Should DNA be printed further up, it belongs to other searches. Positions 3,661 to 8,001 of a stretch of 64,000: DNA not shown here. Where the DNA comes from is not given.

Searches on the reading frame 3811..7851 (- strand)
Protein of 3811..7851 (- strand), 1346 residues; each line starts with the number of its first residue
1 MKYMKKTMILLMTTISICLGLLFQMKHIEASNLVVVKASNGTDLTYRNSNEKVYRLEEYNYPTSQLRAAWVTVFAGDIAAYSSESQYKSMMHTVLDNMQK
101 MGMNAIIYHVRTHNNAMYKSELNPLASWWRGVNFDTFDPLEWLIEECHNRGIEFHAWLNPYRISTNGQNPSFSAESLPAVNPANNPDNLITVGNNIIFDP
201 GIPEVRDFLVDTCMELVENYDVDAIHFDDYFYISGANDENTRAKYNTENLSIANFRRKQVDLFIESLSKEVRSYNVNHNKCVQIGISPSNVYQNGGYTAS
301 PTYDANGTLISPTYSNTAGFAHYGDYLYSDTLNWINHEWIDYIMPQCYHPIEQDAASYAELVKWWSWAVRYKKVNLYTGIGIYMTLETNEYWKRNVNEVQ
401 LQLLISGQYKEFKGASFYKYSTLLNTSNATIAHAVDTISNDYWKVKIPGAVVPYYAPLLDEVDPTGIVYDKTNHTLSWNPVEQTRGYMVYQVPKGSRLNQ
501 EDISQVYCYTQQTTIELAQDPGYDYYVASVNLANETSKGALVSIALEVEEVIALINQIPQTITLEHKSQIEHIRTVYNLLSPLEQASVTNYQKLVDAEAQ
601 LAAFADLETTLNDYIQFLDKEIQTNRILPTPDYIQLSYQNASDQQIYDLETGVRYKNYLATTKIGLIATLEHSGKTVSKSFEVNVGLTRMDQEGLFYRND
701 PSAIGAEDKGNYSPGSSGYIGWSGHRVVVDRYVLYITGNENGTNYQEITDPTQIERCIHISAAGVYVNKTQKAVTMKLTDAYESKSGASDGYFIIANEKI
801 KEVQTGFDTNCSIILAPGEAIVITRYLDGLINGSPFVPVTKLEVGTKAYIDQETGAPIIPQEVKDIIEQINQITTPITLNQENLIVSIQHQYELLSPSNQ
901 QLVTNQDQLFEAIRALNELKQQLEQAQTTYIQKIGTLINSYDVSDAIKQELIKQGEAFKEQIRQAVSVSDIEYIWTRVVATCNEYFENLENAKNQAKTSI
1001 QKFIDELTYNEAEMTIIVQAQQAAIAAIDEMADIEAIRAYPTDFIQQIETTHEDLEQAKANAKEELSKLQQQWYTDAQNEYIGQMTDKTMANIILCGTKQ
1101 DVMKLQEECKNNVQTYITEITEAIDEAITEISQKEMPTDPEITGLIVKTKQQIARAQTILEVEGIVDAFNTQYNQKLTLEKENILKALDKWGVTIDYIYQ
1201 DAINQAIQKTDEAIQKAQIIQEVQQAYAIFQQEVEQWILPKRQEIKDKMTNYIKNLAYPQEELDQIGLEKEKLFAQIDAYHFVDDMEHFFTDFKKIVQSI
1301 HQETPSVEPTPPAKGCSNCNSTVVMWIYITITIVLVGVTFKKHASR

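Call 24: search_protein_families(library=pfam, proteins=[window:3811-7851:-], max_evalue=0.001)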
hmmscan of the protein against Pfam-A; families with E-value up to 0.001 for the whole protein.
window:3811-7851:- (1346 aa): 1 family
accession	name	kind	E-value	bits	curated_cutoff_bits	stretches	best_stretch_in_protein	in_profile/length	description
PF02638.21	GHL10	-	1.9e-49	168.9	27.9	1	66-384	2-298/311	Glycosyl hydrolase-like 10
